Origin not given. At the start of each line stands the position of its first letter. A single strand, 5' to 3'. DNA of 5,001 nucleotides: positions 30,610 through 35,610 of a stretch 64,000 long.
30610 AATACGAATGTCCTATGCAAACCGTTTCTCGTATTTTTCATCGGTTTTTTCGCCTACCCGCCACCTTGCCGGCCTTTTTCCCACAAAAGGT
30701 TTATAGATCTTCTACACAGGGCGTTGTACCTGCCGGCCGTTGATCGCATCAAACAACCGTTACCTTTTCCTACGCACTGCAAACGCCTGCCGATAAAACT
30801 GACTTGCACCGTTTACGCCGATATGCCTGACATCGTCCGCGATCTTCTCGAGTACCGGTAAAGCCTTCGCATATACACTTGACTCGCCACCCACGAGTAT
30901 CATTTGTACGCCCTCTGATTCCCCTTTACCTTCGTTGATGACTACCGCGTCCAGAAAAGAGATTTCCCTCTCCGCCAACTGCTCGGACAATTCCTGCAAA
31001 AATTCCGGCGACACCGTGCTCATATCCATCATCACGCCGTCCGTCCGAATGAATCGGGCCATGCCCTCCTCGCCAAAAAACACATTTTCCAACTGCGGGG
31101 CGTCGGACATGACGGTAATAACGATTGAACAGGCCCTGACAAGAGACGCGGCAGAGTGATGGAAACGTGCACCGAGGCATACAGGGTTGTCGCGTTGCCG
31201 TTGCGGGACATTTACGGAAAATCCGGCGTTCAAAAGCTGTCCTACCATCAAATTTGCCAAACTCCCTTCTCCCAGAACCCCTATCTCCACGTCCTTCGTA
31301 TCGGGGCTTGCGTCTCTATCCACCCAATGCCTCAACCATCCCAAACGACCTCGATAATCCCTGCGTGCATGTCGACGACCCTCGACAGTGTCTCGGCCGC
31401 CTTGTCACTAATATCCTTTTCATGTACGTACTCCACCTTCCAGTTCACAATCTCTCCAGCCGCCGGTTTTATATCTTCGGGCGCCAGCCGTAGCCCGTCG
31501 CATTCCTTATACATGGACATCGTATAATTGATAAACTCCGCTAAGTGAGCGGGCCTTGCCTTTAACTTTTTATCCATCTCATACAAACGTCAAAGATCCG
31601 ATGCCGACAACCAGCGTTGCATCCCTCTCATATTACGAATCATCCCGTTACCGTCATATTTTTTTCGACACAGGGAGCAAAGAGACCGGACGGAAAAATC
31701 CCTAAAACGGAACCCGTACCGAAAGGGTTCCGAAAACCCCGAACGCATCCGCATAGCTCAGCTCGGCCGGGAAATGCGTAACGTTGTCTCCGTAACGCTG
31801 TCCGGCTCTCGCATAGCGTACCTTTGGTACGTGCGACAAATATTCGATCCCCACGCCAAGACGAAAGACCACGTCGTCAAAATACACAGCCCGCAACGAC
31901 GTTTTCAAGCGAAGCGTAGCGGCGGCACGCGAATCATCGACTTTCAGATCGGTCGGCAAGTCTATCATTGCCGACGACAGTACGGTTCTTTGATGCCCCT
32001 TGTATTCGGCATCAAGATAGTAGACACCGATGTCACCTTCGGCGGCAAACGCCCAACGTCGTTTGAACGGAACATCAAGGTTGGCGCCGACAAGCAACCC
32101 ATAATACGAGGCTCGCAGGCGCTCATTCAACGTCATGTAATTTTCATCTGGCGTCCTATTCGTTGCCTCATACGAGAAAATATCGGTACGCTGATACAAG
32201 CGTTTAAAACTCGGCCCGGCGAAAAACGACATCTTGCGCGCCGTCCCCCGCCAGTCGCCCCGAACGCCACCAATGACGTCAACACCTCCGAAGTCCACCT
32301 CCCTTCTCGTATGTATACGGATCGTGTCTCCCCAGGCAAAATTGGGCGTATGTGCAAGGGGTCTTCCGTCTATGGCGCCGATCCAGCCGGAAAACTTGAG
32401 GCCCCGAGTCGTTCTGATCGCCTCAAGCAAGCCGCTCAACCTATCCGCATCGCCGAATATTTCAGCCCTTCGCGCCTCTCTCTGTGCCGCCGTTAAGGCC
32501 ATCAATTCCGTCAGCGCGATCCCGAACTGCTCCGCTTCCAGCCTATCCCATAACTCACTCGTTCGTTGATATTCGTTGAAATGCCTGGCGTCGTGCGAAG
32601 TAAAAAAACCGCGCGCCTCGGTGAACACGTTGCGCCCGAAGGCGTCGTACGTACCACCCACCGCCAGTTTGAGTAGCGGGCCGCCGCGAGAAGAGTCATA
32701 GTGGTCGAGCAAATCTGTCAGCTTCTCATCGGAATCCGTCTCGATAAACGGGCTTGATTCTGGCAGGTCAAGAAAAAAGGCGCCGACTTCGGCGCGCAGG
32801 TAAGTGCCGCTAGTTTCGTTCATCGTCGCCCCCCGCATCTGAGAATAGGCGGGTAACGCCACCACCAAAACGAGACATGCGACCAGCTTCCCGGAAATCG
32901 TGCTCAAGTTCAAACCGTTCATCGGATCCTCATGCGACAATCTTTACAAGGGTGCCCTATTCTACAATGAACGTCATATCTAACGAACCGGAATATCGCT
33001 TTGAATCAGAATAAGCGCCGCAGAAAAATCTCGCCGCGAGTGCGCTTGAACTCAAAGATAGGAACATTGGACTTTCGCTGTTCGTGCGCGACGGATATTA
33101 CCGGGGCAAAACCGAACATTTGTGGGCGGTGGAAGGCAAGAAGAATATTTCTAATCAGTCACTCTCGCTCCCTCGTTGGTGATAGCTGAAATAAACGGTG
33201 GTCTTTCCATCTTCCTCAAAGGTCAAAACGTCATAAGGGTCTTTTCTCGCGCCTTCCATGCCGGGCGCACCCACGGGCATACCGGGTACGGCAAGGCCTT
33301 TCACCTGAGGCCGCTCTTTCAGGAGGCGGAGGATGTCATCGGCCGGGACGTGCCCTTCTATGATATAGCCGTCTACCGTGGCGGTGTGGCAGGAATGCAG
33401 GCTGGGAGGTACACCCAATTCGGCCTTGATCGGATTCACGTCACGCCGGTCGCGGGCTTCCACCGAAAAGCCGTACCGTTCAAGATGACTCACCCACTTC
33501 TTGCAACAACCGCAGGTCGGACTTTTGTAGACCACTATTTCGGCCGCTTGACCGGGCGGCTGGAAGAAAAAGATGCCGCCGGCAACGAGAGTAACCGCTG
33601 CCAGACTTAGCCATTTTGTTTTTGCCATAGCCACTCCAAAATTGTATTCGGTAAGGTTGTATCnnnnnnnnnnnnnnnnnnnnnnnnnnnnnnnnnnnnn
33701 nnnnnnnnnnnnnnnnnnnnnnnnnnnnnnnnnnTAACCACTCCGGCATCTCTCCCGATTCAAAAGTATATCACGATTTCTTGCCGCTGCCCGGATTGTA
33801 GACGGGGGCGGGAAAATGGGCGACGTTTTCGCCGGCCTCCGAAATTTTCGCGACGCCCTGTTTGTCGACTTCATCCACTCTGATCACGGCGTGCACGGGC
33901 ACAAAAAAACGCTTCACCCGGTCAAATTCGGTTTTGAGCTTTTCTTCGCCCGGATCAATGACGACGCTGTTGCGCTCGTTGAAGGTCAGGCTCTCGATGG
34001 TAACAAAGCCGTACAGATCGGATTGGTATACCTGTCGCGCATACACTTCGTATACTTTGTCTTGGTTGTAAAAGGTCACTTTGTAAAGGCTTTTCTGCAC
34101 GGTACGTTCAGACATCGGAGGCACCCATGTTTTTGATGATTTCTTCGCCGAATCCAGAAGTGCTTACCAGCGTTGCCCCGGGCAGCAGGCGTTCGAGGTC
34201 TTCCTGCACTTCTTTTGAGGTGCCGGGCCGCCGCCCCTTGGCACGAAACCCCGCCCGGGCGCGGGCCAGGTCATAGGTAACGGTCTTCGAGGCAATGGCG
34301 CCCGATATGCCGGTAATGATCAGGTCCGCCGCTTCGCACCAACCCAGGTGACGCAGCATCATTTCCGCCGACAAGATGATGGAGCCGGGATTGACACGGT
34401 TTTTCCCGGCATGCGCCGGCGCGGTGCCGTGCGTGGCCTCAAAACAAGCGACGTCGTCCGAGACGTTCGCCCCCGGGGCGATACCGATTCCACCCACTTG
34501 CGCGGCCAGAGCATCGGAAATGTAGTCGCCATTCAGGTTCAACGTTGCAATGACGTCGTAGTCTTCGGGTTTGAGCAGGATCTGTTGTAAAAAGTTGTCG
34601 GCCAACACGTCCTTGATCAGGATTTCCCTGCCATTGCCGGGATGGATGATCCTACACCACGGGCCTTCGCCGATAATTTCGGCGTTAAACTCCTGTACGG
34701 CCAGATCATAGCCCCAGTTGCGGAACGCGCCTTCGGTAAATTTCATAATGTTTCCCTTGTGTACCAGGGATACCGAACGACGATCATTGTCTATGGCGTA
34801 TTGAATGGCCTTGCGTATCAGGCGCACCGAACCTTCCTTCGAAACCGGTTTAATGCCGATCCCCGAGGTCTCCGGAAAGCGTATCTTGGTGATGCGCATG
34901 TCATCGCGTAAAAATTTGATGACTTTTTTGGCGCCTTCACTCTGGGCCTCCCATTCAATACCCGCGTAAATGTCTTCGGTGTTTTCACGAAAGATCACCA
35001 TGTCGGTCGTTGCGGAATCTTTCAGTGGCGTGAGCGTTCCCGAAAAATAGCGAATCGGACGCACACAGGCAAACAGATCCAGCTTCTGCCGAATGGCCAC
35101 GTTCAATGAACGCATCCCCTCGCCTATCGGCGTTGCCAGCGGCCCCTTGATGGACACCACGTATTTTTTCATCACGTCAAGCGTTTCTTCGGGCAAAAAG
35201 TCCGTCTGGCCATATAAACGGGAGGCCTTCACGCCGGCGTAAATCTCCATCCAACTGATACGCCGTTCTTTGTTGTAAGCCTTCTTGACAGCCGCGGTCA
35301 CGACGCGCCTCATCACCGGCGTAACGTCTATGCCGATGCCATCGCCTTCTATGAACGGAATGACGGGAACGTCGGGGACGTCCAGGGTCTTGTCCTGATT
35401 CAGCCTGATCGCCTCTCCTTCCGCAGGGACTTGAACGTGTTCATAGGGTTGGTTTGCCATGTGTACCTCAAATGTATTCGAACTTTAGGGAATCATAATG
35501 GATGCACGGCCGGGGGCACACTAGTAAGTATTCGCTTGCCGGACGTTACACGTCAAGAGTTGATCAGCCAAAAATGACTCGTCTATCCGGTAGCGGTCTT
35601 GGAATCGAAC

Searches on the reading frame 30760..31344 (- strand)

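Call 21: search_protein_families(library=pfam, proteins=[window:30760-31344:-], max_evalue=0.0001)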
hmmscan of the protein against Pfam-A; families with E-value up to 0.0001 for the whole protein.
window:30760-31344:- (194 aa): 1 family
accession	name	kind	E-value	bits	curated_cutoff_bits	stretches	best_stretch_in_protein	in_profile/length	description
PF03446.21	NAD_binding_2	-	2e-25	90.1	21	1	20-176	1-161/161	NAD binding domain of 6-phosphogluconate dehydrogenase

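Call 79: search_protein_families(library=ncbifam, proteins=[window:30760-31344:-], max_evalue=0.00001)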
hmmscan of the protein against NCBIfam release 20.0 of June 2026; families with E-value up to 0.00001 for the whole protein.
window:30760-31344:- (194 aa): 7 families
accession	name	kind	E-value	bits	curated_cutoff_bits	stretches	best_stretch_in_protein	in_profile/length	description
TIGR01505.1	tartro_sem_red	equivalog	1.8e-29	102.9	340.75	1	21-187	2-171/291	2-hydroxy-3-oxopropionate reductase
NF008592.0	PRK11559.1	equivalog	9.6e-28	97.3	397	1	19-183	3-170/296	2-hydroxy-3-oxopropionate reductase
NF043037.1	ThreonDh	equivalog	1.9e-22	80.1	350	1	19-177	3-164/297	L-threonate dehydrogenase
NF011633.0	PRK15059.1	equivalog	1.2e-19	70.6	451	1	20-185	2-169/292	2-hydroxy-3-oxopropionate reductase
TIGR01692.1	HIBADH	equivalog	3.7e-18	65.9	291.6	1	24-182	2-163/288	3-hydroxyisobutyrate dehydrogenase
NF012005.0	PRK15461.1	equivalog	1.8e-16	60.2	348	1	20-179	3-165/298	sulfolactaldehyde 3-reductase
NF007161.0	PRK09599.1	subfamily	4.2e-06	26.2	271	1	20-183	2-171/302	NADP-dependent phosphogluconate dehydrogenase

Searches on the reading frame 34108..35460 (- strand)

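Call 56: search_protein_families(library=pfam, proteins=[window:34108-35460:-], max_evalue=0.00001)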
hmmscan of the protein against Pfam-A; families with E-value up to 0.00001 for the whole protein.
window:34108-35460:- (450 aa): 1 family
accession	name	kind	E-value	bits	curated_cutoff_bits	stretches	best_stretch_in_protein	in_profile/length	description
PF00180.25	Iso_dh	-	2.2e-84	284.1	27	1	34-402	2-336/348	Isocitrate/isopropylmalate dehydrogenase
